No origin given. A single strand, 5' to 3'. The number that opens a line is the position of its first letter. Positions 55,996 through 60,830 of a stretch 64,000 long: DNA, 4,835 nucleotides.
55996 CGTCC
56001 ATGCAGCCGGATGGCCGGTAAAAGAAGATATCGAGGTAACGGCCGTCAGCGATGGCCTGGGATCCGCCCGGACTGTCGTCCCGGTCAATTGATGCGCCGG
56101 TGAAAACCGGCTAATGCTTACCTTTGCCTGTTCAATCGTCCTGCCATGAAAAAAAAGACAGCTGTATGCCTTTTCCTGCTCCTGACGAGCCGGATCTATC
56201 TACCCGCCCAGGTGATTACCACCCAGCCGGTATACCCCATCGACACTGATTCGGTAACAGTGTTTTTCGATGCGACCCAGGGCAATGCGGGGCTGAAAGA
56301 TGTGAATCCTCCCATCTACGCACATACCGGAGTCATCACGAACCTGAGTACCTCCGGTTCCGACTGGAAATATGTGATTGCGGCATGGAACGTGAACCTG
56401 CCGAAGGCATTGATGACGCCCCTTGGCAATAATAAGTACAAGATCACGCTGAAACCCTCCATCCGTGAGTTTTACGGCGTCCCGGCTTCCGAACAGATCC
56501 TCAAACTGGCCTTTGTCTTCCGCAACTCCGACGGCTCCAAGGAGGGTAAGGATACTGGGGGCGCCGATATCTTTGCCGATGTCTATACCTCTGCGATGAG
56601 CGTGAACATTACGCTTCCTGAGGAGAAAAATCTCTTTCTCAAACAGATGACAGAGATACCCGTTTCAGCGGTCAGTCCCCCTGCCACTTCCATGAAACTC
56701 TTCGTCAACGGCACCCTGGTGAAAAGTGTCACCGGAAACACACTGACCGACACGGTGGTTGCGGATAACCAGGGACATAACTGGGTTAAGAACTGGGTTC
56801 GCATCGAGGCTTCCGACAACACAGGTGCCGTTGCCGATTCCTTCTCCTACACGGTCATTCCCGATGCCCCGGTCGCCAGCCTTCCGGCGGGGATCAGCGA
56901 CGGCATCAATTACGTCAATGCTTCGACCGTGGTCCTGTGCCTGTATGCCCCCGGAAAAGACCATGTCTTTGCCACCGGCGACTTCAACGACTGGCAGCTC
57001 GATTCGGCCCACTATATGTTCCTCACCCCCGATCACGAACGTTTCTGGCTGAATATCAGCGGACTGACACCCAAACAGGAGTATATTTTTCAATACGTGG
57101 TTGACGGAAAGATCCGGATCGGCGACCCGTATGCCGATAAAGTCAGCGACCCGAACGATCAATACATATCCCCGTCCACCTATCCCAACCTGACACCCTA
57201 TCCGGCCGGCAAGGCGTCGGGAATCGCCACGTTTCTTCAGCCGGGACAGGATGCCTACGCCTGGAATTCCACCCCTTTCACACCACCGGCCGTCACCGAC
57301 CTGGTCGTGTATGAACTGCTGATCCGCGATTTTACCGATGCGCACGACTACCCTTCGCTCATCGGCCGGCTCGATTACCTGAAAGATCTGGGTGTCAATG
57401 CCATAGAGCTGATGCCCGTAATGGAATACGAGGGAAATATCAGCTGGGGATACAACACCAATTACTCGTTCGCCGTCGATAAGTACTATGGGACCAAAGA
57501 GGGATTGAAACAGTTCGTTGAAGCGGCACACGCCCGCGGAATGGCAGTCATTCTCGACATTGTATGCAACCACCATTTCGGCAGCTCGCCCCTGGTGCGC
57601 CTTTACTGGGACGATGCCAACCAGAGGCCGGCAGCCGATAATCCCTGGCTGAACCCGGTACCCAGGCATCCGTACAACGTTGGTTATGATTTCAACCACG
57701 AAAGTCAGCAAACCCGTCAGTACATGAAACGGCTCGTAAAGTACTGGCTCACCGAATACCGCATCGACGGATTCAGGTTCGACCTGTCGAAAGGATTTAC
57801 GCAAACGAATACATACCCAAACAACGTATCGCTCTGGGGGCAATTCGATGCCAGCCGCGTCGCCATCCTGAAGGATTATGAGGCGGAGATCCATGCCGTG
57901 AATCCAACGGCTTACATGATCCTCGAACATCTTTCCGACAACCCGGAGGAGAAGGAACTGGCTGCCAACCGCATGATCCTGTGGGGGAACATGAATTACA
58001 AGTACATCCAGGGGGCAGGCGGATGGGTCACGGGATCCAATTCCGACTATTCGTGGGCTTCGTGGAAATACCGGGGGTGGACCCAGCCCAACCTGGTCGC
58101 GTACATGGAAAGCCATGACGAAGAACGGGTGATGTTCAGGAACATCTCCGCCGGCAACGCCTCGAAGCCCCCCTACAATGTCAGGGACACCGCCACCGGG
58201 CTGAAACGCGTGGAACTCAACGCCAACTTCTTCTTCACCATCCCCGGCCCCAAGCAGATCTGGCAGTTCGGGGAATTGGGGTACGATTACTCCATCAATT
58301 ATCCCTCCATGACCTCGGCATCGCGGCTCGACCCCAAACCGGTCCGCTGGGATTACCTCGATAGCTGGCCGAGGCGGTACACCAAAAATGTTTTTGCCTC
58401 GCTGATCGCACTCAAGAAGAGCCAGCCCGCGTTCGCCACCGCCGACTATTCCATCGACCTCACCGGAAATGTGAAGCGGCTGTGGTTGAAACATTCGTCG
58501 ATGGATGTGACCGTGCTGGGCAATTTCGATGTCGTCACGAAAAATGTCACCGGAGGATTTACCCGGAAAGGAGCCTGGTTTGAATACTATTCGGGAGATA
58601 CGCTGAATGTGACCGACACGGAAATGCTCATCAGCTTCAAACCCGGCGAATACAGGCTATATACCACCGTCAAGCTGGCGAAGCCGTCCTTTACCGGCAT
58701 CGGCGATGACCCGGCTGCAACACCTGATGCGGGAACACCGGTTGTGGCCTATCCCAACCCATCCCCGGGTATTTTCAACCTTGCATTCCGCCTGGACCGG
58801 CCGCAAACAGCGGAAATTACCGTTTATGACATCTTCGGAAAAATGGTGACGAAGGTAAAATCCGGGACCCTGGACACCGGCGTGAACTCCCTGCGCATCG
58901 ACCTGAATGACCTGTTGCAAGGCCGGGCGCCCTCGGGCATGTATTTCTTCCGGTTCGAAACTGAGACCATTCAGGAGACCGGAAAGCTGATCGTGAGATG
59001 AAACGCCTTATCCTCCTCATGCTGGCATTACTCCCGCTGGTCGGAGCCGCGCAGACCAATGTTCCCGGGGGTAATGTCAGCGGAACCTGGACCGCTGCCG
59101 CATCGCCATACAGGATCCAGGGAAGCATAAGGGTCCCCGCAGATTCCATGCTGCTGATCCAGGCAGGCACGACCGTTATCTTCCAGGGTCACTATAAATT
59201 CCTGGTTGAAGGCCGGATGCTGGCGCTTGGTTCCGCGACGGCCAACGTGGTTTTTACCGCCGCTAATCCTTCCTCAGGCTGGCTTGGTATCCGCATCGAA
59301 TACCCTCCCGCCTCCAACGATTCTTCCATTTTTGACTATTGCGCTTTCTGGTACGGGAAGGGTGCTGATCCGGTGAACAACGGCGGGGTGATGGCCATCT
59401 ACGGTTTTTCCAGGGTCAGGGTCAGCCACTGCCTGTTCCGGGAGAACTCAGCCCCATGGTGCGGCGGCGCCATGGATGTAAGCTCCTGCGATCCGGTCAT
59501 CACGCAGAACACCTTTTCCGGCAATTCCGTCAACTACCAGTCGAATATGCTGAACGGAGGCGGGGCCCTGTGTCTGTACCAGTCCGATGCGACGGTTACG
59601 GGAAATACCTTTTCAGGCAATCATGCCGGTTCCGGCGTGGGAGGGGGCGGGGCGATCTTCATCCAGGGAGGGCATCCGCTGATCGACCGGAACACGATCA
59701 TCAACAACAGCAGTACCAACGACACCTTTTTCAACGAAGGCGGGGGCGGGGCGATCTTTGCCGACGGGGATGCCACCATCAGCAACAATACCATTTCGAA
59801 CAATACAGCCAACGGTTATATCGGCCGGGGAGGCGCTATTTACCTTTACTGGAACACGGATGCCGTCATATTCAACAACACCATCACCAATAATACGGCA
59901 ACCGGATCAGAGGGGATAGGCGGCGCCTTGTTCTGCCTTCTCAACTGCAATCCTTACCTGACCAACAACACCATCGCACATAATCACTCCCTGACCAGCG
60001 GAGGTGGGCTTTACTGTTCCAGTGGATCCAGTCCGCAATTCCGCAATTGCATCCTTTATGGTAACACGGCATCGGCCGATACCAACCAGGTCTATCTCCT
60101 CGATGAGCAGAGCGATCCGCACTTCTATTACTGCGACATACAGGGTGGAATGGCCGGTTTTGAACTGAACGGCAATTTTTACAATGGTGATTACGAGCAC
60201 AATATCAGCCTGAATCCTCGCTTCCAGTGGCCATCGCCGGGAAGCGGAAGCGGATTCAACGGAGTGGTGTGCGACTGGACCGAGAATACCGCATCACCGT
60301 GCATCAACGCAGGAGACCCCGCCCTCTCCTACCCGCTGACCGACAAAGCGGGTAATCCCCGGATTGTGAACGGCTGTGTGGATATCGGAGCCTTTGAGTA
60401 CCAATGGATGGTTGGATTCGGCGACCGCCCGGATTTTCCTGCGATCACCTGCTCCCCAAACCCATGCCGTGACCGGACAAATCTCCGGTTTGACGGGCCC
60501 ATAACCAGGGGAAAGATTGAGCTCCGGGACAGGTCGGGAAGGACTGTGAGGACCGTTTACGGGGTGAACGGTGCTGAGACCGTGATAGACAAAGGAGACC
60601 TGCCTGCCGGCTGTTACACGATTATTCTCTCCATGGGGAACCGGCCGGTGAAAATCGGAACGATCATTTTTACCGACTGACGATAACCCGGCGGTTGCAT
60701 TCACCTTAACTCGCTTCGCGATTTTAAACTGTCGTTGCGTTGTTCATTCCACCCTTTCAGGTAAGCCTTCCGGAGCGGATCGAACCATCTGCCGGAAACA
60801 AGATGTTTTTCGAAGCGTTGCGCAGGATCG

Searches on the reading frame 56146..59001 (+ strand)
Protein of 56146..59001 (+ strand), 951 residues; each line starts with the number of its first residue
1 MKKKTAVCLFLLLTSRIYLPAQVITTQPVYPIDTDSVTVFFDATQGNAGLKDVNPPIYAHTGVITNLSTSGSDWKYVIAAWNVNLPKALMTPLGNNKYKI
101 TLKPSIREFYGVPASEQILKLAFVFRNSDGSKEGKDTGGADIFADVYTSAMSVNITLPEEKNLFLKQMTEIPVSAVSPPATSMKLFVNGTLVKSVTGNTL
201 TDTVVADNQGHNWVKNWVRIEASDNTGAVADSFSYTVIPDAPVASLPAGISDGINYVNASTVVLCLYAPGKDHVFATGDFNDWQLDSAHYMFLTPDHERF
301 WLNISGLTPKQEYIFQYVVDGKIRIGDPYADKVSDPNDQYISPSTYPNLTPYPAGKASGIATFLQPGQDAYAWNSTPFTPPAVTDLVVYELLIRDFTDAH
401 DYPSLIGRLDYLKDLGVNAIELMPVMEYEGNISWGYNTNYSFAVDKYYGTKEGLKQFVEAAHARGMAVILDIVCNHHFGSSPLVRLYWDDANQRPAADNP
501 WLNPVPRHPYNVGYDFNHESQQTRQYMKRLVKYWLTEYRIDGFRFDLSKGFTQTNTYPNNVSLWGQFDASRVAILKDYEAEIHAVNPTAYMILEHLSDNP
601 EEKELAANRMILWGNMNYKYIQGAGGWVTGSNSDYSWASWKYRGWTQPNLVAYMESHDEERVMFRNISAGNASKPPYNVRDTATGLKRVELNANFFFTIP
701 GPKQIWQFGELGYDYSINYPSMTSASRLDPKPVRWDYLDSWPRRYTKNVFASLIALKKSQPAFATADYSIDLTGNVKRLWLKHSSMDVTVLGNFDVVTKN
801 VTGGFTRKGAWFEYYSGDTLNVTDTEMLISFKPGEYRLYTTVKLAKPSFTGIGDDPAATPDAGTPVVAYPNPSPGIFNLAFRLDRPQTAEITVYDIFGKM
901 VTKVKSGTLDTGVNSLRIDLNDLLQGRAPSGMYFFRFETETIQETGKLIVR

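Call 34: search_protein_families(library=ncbifam, proteins=[window:56146-59001:+], max_evalue=0.0001)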
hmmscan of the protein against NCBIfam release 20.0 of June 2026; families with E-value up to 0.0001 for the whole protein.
window:56146-59001:+ (951 aa): 41 families (the best 25 are shown)
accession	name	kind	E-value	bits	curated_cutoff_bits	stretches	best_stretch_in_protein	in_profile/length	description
TIGR02402.1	trehalose_TreZ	equivalog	9.4e-43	146.3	538.8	1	368-553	77-252/545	malto-oligosyltrehalose trehalohydrolase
NF003811.1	PRK05402.1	equivalog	1.4e-28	99.9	741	1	258-601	27-361/619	1,4-alpha-glucan branching protein GlgB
NF008967.0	PRK12313.1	equivalog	3e-26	92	577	1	260-597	38-364/633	1,4-alpha-glucan branching protein GlgB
NF041321.1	Alpha-amyl_MalA_Halo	equivalog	2.1e-22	79.3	875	1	377-548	250-427/666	alpha-amylase MalA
TIGR01515.1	branching_enzym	equivalog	3.9e-20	72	463.95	1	261-548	29-292/607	1,4-alpha-glucan branching enzyme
TIGR02104.1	pulA_typeI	equivalog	1.5e-19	69.5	504.5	1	409-547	170-320/605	type I pullulanase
TIGR02100.1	glgX_debranch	equivalog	3.1e-19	68.5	640.9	1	385-552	155-347/688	glycogen debranching protein GlgX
NF008183.0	PRK10933.1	subfamily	1.7e-17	63.3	535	1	400-477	30-106/551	alpha,alpha-phosphotrehalase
TIGR02456.1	treS_nterm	equivalog_domain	6e-17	61.3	678.35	1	385-480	5-104/539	maltose alpha-D-glucosyltransferase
NF041090.1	Cyc-maltodext_AglB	equivalog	5.1e-16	58.5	540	1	405-551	67-211/470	cyclomaltodextrinase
NF002983.0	PRK03705.1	equivalog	1.3e-15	56.5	901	1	408-590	184-380/658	glycogen debranching protein GlgX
NF011293.0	PRK14705.1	equivalog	1.7e-14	52.4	2376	1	381-594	743-957/1224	1,4-alpha-glucan branching enzyme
TIGR02403.1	trehalose_treC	equivalog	2.2e-14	53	799.05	1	388-477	7-100/544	alpha,alpha-phosphotrehalase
NF008051.0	PRK10785.1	equivalog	4.7e-14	51.5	568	1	407-599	183-377/607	maltodextrin glucosidase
NF009221.0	PRK12568.1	equivalog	1.3e-13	49.9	1270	1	258-548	151-425/745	1,4-alpha-glucan branching enzyme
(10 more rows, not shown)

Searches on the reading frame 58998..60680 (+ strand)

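Call 57: search_protein_families(library=pfam, proteins=[window:58998-60680:+], max_evalue=0.0001)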
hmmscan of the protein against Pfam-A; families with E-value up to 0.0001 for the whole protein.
window:58998-60680:+ (560 aa): 2 families
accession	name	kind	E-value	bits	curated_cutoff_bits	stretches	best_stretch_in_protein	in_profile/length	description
PF13229.12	Beta_helix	-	8.1e-18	65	25.9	2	190-375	3-152/158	Right handed beta helix region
PF02415.23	Chlam_PMP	-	2.3e-09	36.9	20.6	0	204-222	3-18/19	Chlamydia polymorphic membrane protein (Chlamydia_PMP) repeat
